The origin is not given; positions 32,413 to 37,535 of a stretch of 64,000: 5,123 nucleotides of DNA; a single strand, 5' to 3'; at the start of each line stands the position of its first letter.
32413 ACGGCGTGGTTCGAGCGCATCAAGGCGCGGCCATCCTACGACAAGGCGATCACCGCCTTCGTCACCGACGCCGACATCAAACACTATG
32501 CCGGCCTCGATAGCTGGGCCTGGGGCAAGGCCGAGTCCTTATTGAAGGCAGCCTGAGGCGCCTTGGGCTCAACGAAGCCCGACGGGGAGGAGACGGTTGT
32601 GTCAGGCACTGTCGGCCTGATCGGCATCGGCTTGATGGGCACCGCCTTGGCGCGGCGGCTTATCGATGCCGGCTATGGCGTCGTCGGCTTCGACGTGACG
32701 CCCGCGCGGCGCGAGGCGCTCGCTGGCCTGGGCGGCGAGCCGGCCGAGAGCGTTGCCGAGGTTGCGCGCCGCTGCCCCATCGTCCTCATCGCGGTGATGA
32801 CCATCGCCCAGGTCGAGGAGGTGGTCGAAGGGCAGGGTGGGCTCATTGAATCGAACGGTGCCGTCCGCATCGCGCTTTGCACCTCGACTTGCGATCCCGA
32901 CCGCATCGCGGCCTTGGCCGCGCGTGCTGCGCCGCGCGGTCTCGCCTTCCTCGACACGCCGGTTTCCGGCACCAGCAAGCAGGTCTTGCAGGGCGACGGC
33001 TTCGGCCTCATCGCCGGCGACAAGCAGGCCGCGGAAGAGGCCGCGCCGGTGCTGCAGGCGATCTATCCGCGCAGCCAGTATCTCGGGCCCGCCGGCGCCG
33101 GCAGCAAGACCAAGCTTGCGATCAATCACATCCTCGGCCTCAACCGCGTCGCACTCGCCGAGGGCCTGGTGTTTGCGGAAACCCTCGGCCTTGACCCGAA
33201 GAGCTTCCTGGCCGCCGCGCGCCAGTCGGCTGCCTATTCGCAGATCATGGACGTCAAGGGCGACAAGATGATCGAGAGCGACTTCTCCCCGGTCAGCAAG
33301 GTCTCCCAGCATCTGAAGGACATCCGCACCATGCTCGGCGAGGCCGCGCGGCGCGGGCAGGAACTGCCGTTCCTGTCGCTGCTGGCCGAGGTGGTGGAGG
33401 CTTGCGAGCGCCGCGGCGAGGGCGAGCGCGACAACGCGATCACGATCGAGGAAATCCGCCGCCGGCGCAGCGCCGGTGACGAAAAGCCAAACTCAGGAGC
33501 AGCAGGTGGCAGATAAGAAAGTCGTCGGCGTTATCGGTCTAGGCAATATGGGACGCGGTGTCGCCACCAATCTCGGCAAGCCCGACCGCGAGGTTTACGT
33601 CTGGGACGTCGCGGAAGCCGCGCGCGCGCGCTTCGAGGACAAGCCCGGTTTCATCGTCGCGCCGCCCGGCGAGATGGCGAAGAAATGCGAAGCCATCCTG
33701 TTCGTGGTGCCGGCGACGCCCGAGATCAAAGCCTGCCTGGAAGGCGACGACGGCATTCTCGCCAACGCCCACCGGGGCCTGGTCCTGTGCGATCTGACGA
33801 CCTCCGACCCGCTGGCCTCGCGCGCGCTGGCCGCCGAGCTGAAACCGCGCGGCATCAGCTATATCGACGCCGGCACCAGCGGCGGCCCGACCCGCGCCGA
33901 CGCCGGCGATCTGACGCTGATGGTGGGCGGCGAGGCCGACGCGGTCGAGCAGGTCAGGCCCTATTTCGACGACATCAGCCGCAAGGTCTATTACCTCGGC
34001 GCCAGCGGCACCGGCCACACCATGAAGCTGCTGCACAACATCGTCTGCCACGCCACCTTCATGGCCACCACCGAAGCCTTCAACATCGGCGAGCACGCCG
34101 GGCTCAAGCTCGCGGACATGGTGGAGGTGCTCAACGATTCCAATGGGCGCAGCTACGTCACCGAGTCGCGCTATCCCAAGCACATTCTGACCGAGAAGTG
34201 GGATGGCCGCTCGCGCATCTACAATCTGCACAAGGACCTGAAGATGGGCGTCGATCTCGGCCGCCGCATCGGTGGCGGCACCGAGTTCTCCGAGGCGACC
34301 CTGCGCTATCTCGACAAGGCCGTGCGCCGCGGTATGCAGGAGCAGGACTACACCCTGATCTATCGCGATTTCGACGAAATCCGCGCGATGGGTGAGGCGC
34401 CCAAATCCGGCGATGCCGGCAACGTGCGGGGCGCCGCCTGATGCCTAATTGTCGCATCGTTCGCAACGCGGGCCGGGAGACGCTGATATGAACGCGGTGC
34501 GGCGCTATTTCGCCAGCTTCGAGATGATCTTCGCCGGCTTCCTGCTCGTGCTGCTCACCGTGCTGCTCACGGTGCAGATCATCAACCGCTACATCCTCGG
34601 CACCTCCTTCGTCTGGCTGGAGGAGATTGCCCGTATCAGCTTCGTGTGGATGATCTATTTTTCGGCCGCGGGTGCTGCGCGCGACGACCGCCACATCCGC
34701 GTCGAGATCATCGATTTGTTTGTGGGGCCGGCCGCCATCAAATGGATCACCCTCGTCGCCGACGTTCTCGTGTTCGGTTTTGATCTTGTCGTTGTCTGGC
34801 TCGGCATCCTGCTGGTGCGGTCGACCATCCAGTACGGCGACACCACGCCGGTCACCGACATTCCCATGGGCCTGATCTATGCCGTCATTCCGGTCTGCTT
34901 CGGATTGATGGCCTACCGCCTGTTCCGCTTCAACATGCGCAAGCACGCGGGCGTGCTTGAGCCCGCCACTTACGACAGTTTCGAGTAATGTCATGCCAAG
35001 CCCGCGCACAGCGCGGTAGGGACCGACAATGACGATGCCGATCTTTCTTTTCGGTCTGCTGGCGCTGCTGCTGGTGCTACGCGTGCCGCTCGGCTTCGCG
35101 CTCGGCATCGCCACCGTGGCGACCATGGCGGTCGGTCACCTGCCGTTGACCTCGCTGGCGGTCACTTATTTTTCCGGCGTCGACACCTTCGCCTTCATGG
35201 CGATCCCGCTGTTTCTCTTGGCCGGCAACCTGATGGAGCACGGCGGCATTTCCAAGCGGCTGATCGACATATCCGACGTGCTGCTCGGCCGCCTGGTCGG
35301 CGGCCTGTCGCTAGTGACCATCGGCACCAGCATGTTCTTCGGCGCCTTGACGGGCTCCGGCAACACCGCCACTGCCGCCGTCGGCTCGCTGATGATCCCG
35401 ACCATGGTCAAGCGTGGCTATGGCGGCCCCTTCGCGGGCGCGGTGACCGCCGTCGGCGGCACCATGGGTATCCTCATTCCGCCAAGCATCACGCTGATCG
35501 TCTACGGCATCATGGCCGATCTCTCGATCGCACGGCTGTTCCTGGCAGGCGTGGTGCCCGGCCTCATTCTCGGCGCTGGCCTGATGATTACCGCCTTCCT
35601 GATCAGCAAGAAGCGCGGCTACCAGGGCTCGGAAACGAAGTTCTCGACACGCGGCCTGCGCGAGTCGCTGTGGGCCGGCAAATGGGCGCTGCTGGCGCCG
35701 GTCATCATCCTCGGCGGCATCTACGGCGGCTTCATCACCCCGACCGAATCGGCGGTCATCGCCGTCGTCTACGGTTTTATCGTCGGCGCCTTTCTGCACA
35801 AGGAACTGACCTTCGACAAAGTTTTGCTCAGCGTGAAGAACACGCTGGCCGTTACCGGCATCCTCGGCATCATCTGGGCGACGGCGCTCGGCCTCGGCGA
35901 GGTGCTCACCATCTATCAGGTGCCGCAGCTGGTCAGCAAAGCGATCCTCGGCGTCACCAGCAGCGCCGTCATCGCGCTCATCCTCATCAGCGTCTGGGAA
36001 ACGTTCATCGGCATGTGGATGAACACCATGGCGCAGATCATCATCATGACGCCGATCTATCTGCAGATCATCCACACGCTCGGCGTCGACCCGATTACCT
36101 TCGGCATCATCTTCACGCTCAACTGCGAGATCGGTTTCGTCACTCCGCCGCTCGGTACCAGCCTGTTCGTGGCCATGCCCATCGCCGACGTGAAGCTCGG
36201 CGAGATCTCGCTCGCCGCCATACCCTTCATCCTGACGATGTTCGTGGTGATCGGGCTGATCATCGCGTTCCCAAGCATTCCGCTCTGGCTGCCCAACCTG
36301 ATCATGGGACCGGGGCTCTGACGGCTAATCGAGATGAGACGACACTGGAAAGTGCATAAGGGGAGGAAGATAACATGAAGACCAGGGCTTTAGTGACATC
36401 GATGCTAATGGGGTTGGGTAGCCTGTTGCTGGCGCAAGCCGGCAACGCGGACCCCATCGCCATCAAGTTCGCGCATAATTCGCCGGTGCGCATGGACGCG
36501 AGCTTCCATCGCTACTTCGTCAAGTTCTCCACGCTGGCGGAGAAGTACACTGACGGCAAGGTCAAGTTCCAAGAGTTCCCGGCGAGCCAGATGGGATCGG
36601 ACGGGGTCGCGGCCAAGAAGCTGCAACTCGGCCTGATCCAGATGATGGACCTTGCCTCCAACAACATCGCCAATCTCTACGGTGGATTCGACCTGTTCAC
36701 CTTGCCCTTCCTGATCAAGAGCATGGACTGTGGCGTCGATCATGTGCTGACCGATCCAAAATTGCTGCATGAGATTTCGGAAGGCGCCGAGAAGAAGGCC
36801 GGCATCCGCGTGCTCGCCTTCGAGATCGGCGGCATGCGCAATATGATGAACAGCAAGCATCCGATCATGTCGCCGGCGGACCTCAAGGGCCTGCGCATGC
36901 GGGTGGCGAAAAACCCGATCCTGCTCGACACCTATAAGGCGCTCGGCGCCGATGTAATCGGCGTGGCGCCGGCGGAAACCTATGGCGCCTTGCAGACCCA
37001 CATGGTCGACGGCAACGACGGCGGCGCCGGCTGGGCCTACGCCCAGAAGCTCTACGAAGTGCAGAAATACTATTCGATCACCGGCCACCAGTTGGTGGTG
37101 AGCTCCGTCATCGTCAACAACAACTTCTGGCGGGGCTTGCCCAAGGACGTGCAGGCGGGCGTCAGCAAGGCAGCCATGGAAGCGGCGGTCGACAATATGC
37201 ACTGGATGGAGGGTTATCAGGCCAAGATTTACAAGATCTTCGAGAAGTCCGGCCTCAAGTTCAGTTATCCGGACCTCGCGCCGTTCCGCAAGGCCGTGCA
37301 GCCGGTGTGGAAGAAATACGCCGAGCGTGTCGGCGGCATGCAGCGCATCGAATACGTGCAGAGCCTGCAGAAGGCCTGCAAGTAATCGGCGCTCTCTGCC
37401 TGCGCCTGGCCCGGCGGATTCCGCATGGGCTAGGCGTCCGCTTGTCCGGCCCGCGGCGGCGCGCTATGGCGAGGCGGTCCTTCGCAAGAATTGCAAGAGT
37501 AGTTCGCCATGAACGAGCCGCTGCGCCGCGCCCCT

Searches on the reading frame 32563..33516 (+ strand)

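Call 16: search_protein_families(library=pfam, proteins=[window:32563-33516:+], max_evalue=0.00001)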
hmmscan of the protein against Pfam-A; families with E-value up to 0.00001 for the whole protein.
window:32563-33516:+ (317 aa): 3 families
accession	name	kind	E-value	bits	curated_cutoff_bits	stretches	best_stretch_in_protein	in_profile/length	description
PF03446.21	NAD_binding_2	-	1.4e-31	110.2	21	1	16-167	1-152/161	NAD binding domain of 6-phosphogluconate dehydrogenase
PF14833.11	NAD_binding_11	-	1.3e-23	84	30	1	178-295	1-119/122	NAD-binding of NADP-dependent 3-hydroxyisobutyrate dehydrogenase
PF03807.23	F420_oxidored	-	1.1e-07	32.7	21.6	1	16-79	1-68/94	NADP oxidoreductase coenzyme F420-dependent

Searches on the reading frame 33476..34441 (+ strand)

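Call 16: search_protein_families(library=pfam, proteins=[window:33476-34441:+], max_evalue=0.00001)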
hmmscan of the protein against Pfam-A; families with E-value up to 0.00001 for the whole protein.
window:33476-34441:+ (321 aa): 3 families
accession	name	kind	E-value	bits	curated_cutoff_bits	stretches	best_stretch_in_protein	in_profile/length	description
PF03446.21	NAD_binding_2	-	5.5e-40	137.4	21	1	17-175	2-161/161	NAD binding domain of 6-phosphogluconate dehydrogenase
PF14833.11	NAD_binding_11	-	1.4e-24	87.2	30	1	178-297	1-120/122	NAD-binding of NADP-dependent 3-hydroxyisobutyrate dehydrogenase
PF02826.25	2-Hacid_dh_C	-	4.8e-08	33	25.1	1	8-123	30-142/178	D-isomer specific 2-hydroxyacid dehydrogenase, NAD binding domain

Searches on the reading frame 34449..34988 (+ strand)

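Call 56: search_protein_families(library=pfam, proteins=[window:34449-34988:+], max_evalue=0.00001)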
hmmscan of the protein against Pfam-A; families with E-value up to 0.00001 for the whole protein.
window:34449-34988:+ (179 aa): 1 family
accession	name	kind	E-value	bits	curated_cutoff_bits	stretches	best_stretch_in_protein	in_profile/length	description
PF04290.18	DctQ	-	3.2e-28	98.7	28.3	1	36-159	1-123/132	Tripartite ATP-independent periplasmic transporters, DctQ component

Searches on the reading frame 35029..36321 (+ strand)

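Call 56: search_protein_families(library=pfam, proteins=[window:35029-36321:+], max_evalue=0.00001)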
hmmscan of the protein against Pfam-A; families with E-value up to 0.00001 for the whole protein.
window:35029-36321:+ (430 aa): 1 family
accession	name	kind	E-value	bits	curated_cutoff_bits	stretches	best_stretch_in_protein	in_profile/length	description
PF06808.19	DctM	-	5.2e-103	345.5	23.8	1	8-417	1-413/413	Tripartite ATP-independent periplasmic transporter, DctM component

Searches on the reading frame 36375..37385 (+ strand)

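Call 56: search_protein_families(library=pfam, proteins=[window:36375-37385:+], max_evalue=0.00001)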
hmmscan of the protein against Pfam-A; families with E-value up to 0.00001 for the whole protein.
window:36375-37385:+ (336 aa): 1 family
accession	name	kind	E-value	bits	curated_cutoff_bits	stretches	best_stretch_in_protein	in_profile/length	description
PF03480.18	DctP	-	6.3e-67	226.3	23.4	1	44-317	11-285/286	Bacterial extracellular solute-binding protein, family 7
